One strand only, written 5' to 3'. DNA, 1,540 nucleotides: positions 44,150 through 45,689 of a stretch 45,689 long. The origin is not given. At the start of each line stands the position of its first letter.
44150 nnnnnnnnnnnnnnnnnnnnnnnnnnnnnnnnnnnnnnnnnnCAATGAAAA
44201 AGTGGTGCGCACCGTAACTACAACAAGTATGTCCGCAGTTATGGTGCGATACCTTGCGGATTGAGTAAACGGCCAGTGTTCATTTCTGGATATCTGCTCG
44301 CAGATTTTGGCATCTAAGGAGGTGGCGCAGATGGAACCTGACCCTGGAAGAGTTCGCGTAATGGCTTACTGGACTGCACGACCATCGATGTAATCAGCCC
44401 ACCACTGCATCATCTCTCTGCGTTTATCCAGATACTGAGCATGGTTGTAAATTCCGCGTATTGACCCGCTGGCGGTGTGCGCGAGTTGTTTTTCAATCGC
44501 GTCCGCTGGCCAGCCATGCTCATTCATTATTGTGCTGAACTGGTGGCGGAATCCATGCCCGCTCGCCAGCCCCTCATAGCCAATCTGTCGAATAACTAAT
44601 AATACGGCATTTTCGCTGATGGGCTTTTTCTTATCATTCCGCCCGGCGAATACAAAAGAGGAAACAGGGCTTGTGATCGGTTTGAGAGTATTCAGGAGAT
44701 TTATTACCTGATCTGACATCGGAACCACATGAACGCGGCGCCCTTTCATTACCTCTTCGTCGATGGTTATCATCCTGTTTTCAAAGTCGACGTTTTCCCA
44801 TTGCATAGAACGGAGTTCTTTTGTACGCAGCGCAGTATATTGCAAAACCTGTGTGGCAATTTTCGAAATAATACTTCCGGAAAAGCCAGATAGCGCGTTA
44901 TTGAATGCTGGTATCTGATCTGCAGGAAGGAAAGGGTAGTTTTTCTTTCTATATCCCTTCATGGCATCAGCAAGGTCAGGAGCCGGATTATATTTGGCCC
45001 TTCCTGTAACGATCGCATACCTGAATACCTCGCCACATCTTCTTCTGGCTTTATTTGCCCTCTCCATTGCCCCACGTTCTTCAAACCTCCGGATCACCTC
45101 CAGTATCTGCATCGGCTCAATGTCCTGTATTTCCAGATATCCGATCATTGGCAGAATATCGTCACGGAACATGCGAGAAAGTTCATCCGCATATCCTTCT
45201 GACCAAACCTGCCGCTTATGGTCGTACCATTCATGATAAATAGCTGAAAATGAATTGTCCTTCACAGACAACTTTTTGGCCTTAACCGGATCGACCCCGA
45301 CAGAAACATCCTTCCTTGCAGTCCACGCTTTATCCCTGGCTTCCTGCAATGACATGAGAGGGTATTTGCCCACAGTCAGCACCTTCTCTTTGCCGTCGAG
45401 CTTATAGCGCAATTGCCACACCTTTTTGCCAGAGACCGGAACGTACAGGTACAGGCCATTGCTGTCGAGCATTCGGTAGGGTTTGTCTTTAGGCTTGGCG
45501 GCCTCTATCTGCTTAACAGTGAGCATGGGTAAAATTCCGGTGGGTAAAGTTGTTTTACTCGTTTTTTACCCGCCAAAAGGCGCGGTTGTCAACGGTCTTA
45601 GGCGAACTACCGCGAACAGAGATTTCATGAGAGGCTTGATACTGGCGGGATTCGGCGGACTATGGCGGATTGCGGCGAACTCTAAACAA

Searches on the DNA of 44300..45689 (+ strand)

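Call 5: search_dna_similar(query=window:44300-45689:+, collection=phages, mode=near, max_rows=25)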
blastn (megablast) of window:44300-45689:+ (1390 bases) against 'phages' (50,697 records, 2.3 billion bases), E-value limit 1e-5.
Records with a match: 8; places in all: 8; records where one place covers at least 80% of the query: 6.
Best place of each record, by identity: 95-99% 2; 90-95% 2; 60-80% 4.
By first word of the organism name: Erwinia 4; Klebsiella 2; Wanchaivirus 1; Lambdavirus 1.
By host as written in the record: Klebsiella pneumoniae 2; Erwinia horticola 2; Erwinia persicina 2; - 2.
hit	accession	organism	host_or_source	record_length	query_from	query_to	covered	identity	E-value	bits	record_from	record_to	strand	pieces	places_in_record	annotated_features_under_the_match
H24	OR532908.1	Klebsiella phage RCIP0114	Klebsiella pneumoniae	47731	1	1387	100%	97.5%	0e+0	2374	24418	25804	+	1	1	hypothetical protein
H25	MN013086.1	Klebsiella phage vB_Kpn_Chronis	Klebsiella pneumoniae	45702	1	1390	100%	95.3%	0e+0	2202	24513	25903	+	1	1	putative DUF4102 domain-containing protein | hypothetical protein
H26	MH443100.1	Erwinia phage vB_EhrS_49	Erwinia horticola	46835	95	1353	91%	74.6%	4e-148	531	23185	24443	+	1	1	integrase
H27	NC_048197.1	Erwinia phage vB_EhrS_49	Erwinia horticola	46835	95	1353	91%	74.6%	4e-148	531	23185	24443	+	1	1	tyrosine-type recombinase/integrase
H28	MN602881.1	Erwinia phage Midgardsormr38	Erwinia persicina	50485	95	1295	86%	75.4%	2e-160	571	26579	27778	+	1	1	integrase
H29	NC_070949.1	Erwinia phage Midgardsormr38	Erwinia persicina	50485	95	1295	86%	75.4%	2e-160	571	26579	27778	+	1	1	integrase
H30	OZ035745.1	Wanchaivirus PDP110P2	-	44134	46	155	8%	91.8%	1e-34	154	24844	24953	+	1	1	record has no annotation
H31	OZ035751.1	Lambdavirus PDP110P1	-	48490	46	155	8%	91.8%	1e-34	154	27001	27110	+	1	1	record has no annotation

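Call 6: get_annotated_region(hit=H25, flank=1500)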
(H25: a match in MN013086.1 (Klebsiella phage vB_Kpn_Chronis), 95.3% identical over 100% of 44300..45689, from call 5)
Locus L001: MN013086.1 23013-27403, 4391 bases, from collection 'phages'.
description: Klebsiella phage vB_Kpn_Chronis, complete genome.
organism: Klebsiella phage vB_Kpn_Chronis (NCBI taxid 2591378)
taxonomy: Viruses; Duplodnaviria; Heunggongvirae; Uroviricota; Caudoviricetes
host: Klebsiella pneumoniae; source: raw sewage; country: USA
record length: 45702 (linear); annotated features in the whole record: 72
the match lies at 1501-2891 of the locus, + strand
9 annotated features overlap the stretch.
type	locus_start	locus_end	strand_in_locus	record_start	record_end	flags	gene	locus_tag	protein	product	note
CDS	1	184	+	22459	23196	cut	-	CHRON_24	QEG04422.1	hypothetical protein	gp24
CDS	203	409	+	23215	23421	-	-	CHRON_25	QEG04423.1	hypothetical protein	gp25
CDS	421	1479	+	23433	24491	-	-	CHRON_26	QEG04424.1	hypothetical protein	gp26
CDS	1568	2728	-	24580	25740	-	-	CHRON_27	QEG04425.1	putative DUF4102 domain-containing protein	gp27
CDS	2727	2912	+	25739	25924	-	-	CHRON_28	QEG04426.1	hypothetical protein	gp28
CDS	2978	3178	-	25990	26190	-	-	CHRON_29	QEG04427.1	putative excisionase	gp29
CDS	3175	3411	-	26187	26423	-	-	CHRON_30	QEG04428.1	putative conjugal transfer protein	gp30; putative conjugal transfer protein TraR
CDS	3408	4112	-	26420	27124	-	-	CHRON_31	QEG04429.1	hypothetical protein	gp31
CDS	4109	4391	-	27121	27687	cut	-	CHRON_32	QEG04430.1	hypothetical protein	gp32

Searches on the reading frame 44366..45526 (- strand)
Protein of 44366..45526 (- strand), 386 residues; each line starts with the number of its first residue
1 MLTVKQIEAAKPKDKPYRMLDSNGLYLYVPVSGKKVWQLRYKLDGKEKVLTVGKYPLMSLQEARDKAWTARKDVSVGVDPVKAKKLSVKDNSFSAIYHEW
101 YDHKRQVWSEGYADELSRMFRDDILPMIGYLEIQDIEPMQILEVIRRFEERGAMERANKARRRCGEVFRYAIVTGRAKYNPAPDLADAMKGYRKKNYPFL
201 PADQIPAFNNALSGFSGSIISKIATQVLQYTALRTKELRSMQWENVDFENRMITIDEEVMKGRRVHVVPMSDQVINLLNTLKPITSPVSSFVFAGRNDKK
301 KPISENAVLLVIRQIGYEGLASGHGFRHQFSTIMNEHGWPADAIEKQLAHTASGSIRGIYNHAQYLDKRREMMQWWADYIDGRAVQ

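Call 9: find_encoding_contigs(protein=window:44366-45526:-, flank=3000, max_places=8)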
Protein window:44366-45526:- (386 aa): 24 contigs read that carry it; 8 places shown.
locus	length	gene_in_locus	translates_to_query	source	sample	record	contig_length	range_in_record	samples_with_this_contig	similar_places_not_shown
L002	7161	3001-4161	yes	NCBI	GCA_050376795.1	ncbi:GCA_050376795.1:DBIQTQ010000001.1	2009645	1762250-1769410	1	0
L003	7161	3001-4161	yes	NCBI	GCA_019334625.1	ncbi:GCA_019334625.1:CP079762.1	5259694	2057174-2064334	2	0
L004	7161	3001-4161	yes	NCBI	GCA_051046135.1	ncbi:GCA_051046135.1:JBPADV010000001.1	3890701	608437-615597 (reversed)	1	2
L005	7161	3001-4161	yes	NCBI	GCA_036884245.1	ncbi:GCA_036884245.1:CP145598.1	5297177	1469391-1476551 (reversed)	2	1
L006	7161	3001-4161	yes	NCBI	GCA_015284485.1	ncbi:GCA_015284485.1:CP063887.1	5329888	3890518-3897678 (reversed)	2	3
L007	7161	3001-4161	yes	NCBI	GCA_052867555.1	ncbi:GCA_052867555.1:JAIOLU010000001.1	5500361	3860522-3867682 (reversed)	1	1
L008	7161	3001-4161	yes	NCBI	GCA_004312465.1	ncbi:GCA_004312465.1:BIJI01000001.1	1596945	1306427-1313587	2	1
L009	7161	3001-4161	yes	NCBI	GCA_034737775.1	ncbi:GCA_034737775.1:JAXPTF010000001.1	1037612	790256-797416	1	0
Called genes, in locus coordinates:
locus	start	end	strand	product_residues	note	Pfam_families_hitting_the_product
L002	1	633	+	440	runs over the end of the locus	PF03349:Toluene_X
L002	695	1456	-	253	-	PF04333:MlaA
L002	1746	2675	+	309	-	PF01226:Form_Nir_trans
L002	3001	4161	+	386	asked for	PF13356:Arm-DNA-bind_3, PF14659:Phage_int_SAM_3 (weak), PF22022:Phage_int_M, PF00589:Phage_integrase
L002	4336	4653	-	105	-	-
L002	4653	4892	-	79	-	-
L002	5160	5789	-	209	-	-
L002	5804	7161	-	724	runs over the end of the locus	-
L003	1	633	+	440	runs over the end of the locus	PF03349:Toluene_X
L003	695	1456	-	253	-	PF04333:MlaA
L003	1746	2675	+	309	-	PF01226:Form_Nir_trans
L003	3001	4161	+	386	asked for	PF13356:Arm-DNA-bind_3, PF14659:Phage_int_SAM_3 (weak), PF22022:Phage_int_M, PF00589:Phage_integrase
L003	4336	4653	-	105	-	-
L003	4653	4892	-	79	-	-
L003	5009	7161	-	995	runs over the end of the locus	PF13472:Lipase_GDSL_2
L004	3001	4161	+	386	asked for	PF13356:Arm-DNA-bind_3, PF14659:Phage_int_SAM_3 (weak), PF22022:Phage_int_M, PF00589:Phage_integrase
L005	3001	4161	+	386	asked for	PF13356:Arm-DNA-bind_3, PF14659:Phage_int_SAM_3 (weak), PF22022:Phage_int_M, PF00589:Phage_integrase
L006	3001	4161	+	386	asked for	PF13356:Arm-DNA-bind_3, PF14659:Phage_int_SAM_3 (weak), PF22022:Phage_int_M, PF00589:Phage_integrase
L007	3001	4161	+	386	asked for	PF13356:Arm-DNA-bind_3, PF14659:Phage_int_SAM_3 (weak), PF22022:Phage_int_M, PF00589:Phage_integrase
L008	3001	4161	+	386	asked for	PF13356:Arm-DNA-bind_3, PF14659:Phage_int_SAM_3 (weak), PF22022:Phage_int_M, PF00589:Phage_integrase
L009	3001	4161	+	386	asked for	PF13356:Arm-DNA-bind_3, PF14659:Phage_int_SAM_3 (weak), PF22022:Phage_int_M, PF00589:Phage_integrase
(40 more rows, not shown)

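Call 44: search_protein_families(library=pfam, proteins=[window:44366-45526:-], max_evalue=0.01)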
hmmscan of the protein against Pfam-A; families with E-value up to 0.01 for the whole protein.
window:44366-45526:- (386 aa): 4 families
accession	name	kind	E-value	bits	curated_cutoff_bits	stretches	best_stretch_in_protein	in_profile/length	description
PF00589.27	Phage_integrase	-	3.1e-35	121.9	27.1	1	199-365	2-170/172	Phage integrase family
PF22022.2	Phage_int_M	-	1.2e-28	99.6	27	1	93-188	1-96/96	Phage integrase central domain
PF13356.12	Arm-DNA-bind_3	-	3.3e-24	85.3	27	1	2-85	1-81/83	Arm DNA-binding domain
PF14659.12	Phage_int_SAM_3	-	1.6e-06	28.7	22.6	1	93-145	2-54/58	Phage integrase, N-terminal SAM-like domain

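Call 50: search_protein_families(library=ncbifam, proteins=[window:44366-45526:-], max_evalue=0.01)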
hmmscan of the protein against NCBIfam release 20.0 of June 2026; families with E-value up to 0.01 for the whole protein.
window:44366-45526:- (386 aa): 8 families
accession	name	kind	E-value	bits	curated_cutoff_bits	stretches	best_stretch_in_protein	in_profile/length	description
NF007246.0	PRK09692.1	domain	1.2e-71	241.5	434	1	2-381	8-394/413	integrase domain-containing protein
NF040815.2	recomb_XerA_Arch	equivalog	2.6e-16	60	220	1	193-364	90-255/263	site-specific tyrosine recombinase/integron integrase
TIGR02224.1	recomb_XerC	equivalog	6.3e-06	25.8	335.15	1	221-351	130-266/295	tyrosine recombinase XerC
TIGR02225.1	recomb_XerD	equivalog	3.8e-05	23.1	329.6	1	123-363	24-274/290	site-specific tyrosine recombinase XerD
NF001399.0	PRK00283.1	subfamily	0.00022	20.6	279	1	132-362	47-282/300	tyrosine recombinase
NF002331.0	PRK01287.1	subfamily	0.00026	20.1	371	1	226-352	169-302/365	site-specific tyrosine recombinase XerC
TIGR02249.1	integrase_gron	subfamily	0.0012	18.2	265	0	311-362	249-299/315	integron integrase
NF003462.0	PRK05084.1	equivalog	0.0031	16.3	267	1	230-366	206-347/360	tyrosine recombinase XerS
